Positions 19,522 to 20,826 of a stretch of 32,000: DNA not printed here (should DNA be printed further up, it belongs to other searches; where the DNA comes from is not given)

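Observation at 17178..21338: Four-gene translationally coupled membrane operon: anchored beta-rich protein, two Wzy-like paralogues and an ArnT/PMT_2-type GT-C glycosyltransferase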

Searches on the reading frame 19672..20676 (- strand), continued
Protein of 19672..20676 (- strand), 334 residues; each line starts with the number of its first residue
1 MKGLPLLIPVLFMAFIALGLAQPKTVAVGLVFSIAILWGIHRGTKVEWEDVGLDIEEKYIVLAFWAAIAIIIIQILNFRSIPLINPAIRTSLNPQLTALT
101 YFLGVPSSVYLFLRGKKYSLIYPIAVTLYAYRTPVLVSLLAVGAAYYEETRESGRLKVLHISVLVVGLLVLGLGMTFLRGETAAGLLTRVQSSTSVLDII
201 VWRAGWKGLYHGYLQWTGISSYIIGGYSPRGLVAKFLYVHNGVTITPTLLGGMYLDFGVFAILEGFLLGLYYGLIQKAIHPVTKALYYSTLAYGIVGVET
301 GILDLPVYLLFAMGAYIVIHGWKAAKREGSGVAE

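Call 41: find_homologous_proteins(query=A3, max_evalue=0.001)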
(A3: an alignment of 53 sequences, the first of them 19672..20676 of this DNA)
Query A3 (53 sequences) (334 aa, profile of the alignment): 62 proteins with E <= 0.001 among 8000 candidates.
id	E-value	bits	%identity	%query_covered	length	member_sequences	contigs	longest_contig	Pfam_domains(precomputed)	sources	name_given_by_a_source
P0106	1.6e-65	240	56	97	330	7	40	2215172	PF01901.22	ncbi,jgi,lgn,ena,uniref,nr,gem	ncbi:hypothetical protein OCC_09801 [Thermococcus litoralis DSM 5473]|jgi:uncharacterized membrane p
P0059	2.6e-65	239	100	100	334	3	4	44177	PF01901.22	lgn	-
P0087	1.5e-64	237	65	98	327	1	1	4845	PF01901.22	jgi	jgi:uncharacterized membrane protein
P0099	1.7e-64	237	58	95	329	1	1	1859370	PF01901.22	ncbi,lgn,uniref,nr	ncbi:hypothetical protein PAP_01320 [Palaeococcus pacificus DY20341]|uniref:Oligosaccharide repeat u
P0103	5.8e-64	235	56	95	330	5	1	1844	PF01901.22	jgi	-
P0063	1.7e-63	233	73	98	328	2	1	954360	PF01901.22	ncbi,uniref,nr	ncbi:hypothetical protein [Thermococcus sp. MV11]|uniref:hypothetical protein n=1 Tax=Thermococcus s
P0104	2.6e-63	233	57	97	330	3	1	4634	PF01901.22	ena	-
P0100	4.8e-63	232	59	96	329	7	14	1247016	PF01901.22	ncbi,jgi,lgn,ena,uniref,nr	ncbi:hypothetical protein GQS78_10775 [Thermococcus bergensis]|jgi:uncharacterized membrane protein|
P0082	6.6e-63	231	65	99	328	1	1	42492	PF01901.22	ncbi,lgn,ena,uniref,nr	ncbi:hypothetical protein [Thermococcus sp.]|uniref:hypothetical protein n=1 Tax=Thermococcus sp. Ta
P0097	1.0e-62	231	63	95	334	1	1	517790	PF01901.22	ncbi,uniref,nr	ncbi:hypothetical protein E3E36_09265 [Thermococcus sp. M36]|uniref:hypothetical protein n=1 Tax=The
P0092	1.8e-62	230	65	97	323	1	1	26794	PF01901.22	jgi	-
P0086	2.3e-62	230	66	98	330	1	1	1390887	PF01901.22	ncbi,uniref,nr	ncbi:hypothetical protein [Thermococcus sp. MAR1]|uniref:hypothetical protein n=1 Tax=Thermococcus s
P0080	3.0e-62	229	65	98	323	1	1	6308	PF01901.22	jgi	-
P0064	4.0e-62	229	73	98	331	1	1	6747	PF01901.22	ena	-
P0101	4.6e-62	229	58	95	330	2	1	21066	PF01901.22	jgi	-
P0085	6.2e-62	228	65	99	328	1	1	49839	PF01901.22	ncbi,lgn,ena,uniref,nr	ncbi:hypothetical protein [Thermococcus sp.]|uniref:hypothetical protein n=1 Tax=Thermococcus sp. Ta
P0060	6.3e-62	228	74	99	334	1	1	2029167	PF01901.22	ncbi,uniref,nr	ncbi:hypothetical protein A3L11_05370 [Thermococcus siculi]|uniref:Oligosaccharide repeat unit polym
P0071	9.1e-62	228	67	98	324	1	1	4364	PF01901.22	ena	-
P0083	1.2e-61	227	66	98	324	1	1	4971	PF01901.22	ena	-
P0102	1.2e-61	227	59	95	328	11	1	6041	PF01901.22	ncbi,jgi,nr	ncbi:hypothetical protein DRN43_04165 [Thermococci archaeon]|nr:MAG: hypothetical protein DRN43_0416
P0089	2.8e-61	226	65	98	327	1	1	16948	PF01901.22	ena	-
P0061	3.1e-61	226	75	99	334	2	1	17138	PF01901.22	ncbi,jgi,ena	-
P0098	4.1e-61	225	63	97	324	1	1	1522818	PF01901.22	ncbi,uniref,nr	ncbi:hypothetical protein A3L12_01115 [Thermococcus sp. P6]|uniref:hypothetical protein n=1 Tax=Ther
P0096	5.9e-61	225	62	98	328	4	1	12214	PF01901.22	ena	-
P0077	9.3e-61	224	66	97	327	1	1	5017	PF01901.22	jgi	-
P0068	1.7e-60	223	69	98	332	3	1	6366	PF01901.22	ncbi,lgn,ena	-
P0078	1.8e-60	223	66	97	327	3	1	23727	PF01901.22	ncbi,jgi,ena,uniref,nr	ncbi:hypothetical protein [Thermococcus sp.]|uniref:hypothetical protein n=1 Tax=Thermococcus sp. Ta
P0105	2.8e-60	223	55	95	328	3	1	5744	PF01901.22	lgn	-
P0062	9.6e-60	221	72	96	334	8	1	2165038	PF01901.22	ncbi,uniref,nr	ncbi:hypothetical protein [Thermococcus aciditolerans]|uniref:Oligosaccharide repeat unit polymerase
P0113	1.1e-59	221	51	95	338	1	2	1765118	PF01901.22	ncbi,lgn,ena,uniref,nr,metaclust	ncbi:oligosaccharide repeat unit polymerase family protein [Pyrococcus abyssi]|uniref:Predicted arch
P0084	1.5e-59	220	66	98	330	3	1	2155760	PF01901.22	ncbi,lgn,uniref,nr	ncbi:hypothetical protein [Thermococcus henrietii]|uniref:hypothetical protein n=1 Tax=Thermococcus 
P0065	3.3e-59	219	69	98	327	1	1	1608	PF01901.22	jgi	jgi:uncharacterized membrane protein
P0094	3.6e-59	219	63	98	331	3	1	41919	PF01901.22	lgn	-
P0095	4.4e-59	219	63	98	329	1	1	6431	PF01901.22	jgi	jgi:uncharacterized membrane protein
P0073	6.1e-59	218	65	97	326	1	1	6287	PF01901.22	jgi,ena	-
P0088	7.2e-59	218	65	97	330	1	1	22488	PF01901.22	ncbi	ncbi:hypothetical protein [Thermococcus sp.]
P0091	7.9e-59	218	63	99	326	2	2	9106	PF01901.22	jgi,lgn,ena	-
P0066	1.3e-58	217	68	98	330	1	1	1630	PF01901.22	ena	-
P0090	2.0e-58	217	62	96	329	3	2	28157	PF01901.22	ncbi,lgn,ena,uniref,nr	ncbi:hypothetical protein [Thermococcus sp.]|uniref:hypothetical protein n=1 Tax=Thermococcus sp. Ta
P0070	4.3e-58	215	69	96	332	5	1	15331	PF01901.22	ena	-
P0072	4.8e-58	215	66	97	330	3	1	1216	PF01901.22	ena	-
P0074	6.8e-58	215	64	97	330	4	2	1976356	PF01901.22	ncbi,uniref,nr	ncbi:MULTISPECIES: hypothetical protein [Thermococcus]|uniref:Putative archaeal membrane protein n=1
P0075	1.7e-57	213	67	98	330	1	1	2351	PF01901.22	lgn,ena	-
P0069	2.6e-57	213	69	96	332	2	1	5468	PF01901.22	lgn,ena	-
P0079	3.2e-57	213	66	97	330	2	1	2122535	PF01901.22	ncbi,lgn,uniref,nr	ncbi:hypothetical protein TEU_06015 [Thermococcus eurythermalis]|uniref:Uncharacterized protein n=1 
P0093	4.2e-57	212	63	97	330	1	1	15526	PF01901.22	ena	-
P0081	5.2e-57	212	66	96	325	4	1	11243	PF01901.22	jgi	-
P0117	2.4e-56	210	48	93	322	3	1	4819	PF01901.22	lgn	-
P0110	4.8e-56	209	54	94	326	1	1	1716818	PF01901.22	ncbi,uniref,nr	ncbi:hypothetical protein [Pyrococcus yayanosii]|uniref:Oligosaccharide repeat unit polymerase n=1 T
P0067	1.7e-55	207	67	98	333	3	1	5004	PF01901.22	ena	-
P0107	2.0e-55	207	55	95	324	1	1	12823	PF01901.22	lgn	-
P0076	7.5e-55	205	66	97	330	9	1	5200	PF01901.22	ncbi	-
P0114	1.9e-54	203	49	94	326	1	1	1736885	PF01901.22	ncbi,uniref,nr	ncbi:hypothetical protein [Pyrococcus sp. ST04]|uniref:hypothetical protein n=1 Tax=Pyrococcus sp. S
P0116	9.5e-54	201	46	94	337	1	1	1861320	PF01901.22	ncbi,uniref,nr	ncbi:hypothetical protein PNA2_0626 [Pyrococcus sp. NA2]|uniref:oligosaccharide repeat unit polymera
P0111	1.9e-53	200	55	95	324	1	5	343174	PF01901.22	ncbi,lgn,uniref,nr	ncbi:hypothetical protein [Palaeococcus ferrophilus]|uniref:hypothetical protein n=1 Tax=Palaeococcu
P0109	3.7e-53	199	55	95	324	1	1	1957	PF01901.22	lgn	-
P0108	6.2e-52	195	60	96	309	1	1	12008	PF01901.22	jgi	-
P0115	5.2e-47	179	49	97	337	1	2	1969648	PF01901.22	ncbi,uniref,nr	ncbi:hypothetical protein A3L04_01185 [Thermococcus chitonophagus]|uniref:Molybdenum ABC transporter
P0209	2.2e-32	131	25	72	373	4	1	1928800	PF01901.22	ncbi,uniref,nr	ncbi:hypothetical protein [Thermococcus piezophilus]|uniref:Oligosaccharide repeat unit polymerase n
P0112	5.0e-24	103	69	63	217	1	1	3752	PF01901.22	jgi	jgi:uncharacterized membrane protein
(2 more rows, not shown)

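Call 42: list_cluster_members(proteins=[P0120, P0121, P0122, P0123, P0124, P0125, P0126, P0128, P0133, P0142])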
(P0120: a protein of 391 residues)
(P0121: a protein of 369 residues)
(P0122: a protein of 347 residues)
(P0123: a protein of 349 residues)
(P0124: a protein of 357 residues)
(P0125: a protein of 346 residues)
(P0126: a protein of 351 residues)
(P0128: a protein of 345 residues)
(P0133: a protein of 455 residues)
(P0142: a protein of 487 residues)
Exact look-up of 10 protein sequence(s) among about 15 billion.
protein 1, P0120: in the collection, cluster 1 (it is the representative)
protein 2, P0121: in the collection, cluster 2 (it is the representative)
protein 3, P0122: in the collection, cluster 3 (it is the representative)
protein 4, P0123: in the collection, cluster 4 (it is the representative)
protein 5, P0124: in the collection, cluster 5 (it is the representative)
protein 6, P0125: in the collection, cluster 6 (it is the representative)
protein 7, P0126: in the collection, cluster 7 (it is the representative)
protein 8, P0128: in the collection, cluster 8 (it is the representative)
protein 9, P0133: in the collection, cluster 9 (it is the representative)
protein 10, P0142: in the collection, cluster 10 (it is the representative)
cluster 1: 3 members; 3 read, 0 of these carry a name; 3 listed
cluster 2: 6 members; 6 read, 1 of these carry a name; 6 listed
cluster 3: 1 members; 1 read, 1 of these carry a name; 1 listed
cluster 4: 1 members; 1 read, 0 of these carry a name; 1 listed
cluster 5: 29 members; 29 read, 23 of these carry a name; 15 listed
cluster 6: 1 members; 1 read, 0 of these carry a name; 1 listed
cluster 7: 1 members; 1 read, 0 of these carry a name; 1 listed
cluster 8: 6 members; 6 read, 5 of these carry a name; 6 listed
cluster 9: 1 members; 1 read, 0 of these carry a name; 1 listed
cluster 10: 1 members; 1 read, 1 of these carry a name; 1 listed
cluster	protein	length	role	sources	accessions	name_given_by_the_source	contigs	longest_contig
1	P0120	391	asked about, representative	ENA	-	-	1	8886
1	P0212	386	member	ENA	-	-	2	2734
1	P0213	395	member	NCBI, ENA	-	-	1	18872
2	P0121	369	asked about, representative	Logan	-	-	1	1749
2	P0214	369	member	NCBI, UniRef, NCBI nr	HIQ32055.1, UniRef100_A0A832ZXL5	MAG TPA: oligosaccharide repeat unit polymerase [Methanothermococcus okinawensis] | Oligosaccharide repeat unit polymerase n=1 Tax=Methanothermococcus okinawensis ... | oligosaccharide repeat unit polymerase [Methanothermococcus okinawensis]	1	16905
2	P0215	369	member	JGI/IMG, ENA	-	-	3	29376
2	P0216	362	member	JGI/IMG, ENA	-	-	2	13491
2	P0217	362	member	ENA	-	-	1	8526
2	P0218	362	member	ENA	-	-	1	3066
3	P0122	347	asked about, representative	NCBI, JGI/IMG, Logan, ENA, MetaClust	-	oligosaccharide repeat unit polymerase | \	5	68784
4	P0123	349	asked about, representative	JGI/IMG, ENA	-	-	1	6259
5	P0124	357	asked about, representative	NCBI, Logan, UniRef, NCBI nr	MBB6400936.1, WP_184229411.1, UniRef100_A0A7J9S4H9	oligosaccharide repeat unit polymerase [Methanococcus maripaludis] | Oligosaccharide repeat unit polymerase n=1 Tax=Methanococcus maripaludis TaxID=39152 ... | oligosaccharide repeat unit polymerase family protein [Methanococcus maripaludis]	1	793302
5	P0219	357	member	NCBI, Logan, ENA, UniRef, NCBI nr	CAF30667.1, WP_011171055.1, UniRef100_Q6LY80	oligosaccharide repeat unit polymerase family protein [Methanococcus maripaludis] | Periplasmic ModA molybdate-binding protein n=1 Tax=Methanococcus maripaludis (strain DSM ...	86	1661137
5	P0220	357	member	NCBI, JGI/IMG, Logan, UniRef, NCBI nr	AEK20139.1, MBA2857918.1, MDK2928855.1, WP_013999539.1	MAG: hypothetical protein PWP73_446 [Methanococcus sp.] | oligosaccharide repeat unit polymerase | Oligosaccharide repeat unit polymerase n=2 Tax=Methanococcus maripaludis TaxID=39152 ...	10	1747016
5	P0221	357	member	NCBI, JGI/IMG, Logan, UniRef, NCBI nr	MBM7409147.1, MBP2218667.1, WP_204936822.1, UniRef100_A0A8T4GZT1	oligosaccharide repeat unit polymerase family protein [Methanococcus maripaludis] | oligosaccharide repeat unit polymerase | Oligosaccharide repeat unit polymerase n=1 Tax=Methanococcus maripaludis TaxID=39152 ...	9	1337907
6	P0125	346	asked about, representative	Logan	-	-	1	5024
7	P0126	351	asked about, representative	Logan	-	-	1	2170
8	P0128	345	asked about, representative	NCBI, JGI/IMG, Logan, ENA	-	oligosaccharide repeat unit polymerase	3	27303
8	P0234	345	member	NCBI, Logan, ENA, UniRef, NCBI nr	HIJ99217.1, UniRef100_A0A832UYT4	TPA: oligosaccharide repeat unit polymerase [archaeon] | Oligosaccharide repeat unit polymerase n=1 Tax=Candidatus Undinarchaeum marinum ... | oligosaccharide repeat unit polymerase [Candidatus Undinarchaeum marinum]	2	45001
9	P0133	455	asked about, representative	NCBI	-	-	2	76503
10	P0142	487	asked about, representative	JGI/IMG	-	oligosaccharide repeat unit polymerase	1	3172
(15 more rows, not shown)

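Call 43: find_encoding_contigs(protein=P0219, flank=8000, max_places=1)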
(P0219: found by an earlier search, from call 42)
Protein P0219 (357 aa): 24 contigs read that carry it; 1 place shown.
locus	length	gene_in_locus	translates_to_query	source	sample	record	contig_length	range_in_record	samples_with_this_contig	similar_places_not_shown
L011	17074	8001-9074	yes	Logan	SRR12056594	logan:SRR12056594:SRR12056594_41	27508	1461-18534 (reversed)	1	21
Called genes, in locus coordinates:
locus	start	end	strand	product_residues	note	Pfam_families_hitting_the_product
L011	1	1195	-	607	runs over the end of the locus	PF02743:dCache_1 (faint), PF14827:dCache_3, PF17201:Cache_3-Cache_2, PF17202:sCache_3_3, PF17203:sCache_3_2 (weak), PF00672:HAMP, PF00512:HisKA, PF02518:HATPase_c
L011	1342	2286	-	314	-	PF13536:EmrE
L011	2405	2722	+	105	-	-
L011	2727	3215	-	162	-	PF03692:CxxCxxCC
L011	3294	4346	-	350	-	PF05343:Peptidase_M42, PF01546:Peptidase_M20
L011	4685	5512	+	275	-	PF13292:DXP_synthase_N (weak), PF00456:Transketolase_N, PF00676:E1_dh (weak)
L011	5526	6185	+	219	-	PF00834:Ribul_P_3_epim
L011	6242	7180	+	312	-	PF02779:Transket_pyr, PF02780:Transketolase_C, PF22613:Transketolase_C_1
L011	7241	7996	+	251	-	PF11495:TrmB_EBD_N (weak)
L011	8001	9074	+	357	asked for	PF01901:O_anti_polymase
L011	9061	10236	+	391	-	PF01901:O_anti_polymase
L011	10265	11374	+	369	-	PF04123:DUF373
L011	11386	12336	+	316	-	PF01544:CorA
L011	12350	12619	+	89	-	PF01922:SRP19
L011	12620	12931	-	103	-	-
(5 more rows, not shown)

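Call 45: find_encoding_contigs(protein=P0234, flank=7000, max_places=1)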
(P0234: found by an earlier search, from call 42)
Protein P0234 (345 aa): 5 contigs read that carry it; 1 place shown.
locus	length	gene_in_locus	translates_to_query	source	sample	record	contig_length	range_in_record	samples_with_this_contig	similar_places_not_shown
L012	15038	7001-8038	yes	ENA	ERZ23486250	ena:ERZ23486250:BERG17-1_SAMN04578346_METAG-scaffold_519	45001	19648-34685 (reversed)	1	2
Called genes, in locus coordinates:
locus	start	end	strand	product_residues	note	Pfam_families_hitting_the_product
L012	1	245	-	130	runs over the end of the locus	PF01978:TrmB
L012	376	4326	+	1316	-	PF10633:NPCBM_assoc (weak)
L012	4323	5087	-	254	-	PF01061:ABC2_membrane, PF12698:ABC2_membrane_3 (weak)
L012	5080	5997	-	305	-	PF13175:AAA_15 (faint), PF00005:ABC_tran, PF13304:AAA_21 (weak)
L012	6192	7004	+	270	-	PF11495:TrmB_EBD_N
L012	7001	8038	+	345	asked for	PF01901:O_anti_polymase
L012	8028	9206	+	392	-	PF01901:O_anti_polymase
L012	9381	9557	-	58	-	-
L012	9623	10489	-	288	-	PF02002:TFIIE_alpha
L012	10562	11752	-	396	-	PF02163:Peptidase_M50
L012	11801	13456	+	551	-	PF01921:tRNA-synt_1f, PF01406:tRNA-synt_1e (faint), PF09334:tRNA-synt_1g (faint)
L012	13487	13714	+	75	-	PF01037:AsnC_trans_reg, PF22482:AsnC_trans_reg_3 (weak)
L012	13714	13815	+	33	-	-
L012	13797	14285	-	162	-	-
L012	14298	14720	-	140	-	PF02517:Rce1-like (weak)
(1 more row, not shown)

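Call 46: find_encoding_contigs(protein=P0122, flank=7000, max_places=1)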
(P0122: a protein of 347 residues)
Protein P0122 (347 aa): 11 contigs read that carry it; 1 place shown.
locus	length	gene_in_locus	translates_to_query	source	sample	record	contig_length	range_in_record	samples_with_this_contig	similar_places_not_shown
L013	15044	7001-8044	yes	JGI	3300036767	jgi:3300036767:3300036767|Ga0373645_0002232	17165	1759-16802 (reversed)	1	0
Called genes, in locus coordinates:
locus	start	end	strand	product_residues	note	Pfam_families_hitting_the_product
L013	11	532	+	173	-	PF00383:dCMP_cyt_deam_1, PF14437:MafB19-deam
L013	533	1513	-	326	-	PF00814:TsaD, PF22521:HypF_C_2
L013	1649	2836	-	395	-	PF00924:MS_channel_2nd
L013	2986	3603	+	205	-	PF00731:AIRC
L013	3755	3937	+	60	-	-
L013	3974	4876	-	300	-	-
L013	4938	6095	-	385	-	PF00144:Beta-lactamase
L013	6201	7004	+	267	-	PF11495:TrmB_EBD_N (weak)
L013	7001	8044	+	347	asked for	PF01901:O_anti_polymase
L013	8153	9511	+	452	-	PF04851:ResIII, PF00270:DEAD, PF00271:Helicase_C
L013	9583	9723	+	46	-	-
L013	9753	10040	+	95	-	-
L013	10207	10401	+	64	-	-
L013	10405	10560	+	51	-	-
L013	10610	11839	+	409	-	PF00999:Na_H_Exchanger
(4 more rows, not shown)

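Call 47: find_encoding_contigs(protein=P0133, flank=7000, max_places=1)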
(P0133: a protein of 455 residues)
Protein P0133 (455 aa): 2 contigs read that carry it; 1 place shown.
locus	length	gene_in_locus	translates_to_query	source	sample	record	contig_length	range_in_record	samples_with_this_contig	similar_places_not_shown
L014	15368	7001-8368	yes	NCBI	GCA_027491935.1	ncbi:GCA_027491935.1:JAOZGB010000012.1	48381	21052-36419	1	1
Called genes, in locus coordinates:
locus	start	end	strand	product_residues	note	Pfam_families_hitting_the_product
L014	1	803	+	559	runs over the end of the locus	PF00133:tRNA-synt_1, PF09334:tRNA-synt_1g, PF19303:Anticodon_3, PF08264:Anticodon_1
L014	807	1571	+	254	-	PF00478:IMPDH (faint), PF01884:PcrB, PF05690:ThiG (faint), PF00977:His_biosynth, PF01180:DHO_dh (weak)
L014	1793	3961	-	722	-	PF02359:CDC48_N, PF02933:CDC48_2, PF05496:RuvB_N (weak), PF13191:AAA_16 (weak), PF00004:AAA, PF17862:AAA_lid_3, PF00004:AAA, PF17862:AAA_lid_3, +17 more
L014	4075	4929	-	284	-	-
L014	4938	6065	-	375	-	PF00334:NDK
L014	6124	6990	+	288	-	PF11495:TrmB_EBD_N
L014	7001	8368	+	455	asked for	PF01901:O_anti_polymase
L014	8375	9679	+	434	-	PF13231:PMT_2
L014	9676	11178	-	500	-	PF06662:C5-epim_C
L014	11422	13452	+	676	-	PF02516:STT3, PF21436:STT3-PglB_core (weak)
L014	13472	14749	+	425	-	PF01676:Metalloenzyme, PF10143:PhosphMutase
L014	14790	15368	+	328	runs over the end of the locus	PF00633:HHH (faint), PF14520:HHH_5, PF00154:RecA_N, PF08423:Rad51, PF13481:AAA_25, PF06745:ATPase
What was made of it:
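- A PMT_2 gene is also adjacent in an unrelated archaeal MAG, two genes from AglB/STT3 (call 47). An independent archaeal MAG also has PF01901 followed by PMT_2 (call 47).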

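Call 67: find_encoding_contigs(protein=P0136, flank=6000, max_places=1)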
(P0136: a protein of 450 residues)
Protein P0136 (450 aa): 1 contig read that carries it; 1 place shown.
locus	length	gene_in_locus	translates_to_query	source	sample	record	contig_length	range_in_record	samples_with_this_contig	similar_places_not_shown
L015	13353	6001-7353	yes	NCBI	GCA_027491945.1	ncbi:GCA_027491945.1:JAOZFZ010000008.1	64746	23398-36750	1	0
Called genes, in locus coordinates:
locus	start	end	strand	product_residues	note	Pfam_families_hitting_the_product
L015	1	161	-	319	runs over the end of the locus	PF02775:TPP_enzyme_C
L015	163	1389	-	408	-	PF01855:POR_N, PF02780:Transketolase_C (weak), PF17147:PFOR_II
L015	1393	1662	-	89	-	PF13187:Fer4_9 (faint), PF12797:Fer4_2 (faint), PF13237:Fer4_10, PF00037:Fer4 (weak), PF14697:Fer4_21, PF12838:Fer4_7 (weak), PF00037:Fer4, PF12837:Fer4_6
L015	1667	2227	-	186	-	PF01558:POR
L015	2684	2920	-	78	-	-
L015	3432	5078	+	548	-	PF00118:Cpn60_TCP1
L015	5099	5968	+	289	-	PF11495:TrmB_EBD_N (weak)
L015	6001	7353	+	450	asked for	PF01901:O_anti_polymase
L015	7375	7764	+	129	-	PF01201:Ribosomal_S8e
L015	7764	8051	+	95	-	PF01922:SRP19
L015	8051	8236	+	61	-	-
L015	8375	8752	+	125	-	-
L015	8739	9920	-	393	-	PF02005:TRM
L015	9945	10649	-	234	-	PF01269:Fibrillarin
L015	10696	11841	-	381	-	PF01798:Nop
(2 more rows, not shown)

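Call 68: find_encoding_contigs(protein=P0156, flank=6000, max_places=1)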
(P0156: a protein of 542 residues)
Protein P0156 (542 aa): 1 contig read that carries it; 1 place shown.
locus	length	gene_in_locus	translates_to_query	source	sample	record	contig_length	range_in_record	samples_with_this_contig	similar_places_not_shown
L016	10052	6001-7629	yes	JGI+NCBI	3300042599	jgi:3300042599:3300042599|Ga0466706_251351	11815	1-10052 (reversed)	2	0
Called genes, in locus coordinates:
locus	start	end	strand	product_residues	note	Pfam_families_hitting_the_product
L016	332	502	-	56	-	-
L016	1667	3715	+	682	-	-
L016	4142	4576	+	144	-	PF22381:Staph_reg_Sar_Rot, PF01047:MarR, PF12802:MarR_2 (weak)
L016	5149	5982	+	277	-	-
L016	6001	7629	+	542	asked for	PF01901:O_anti_polymase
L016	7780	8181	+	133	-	PF04471:Mrr_cat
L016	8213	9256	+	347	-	PF04007:DUF354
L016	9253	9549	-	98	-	-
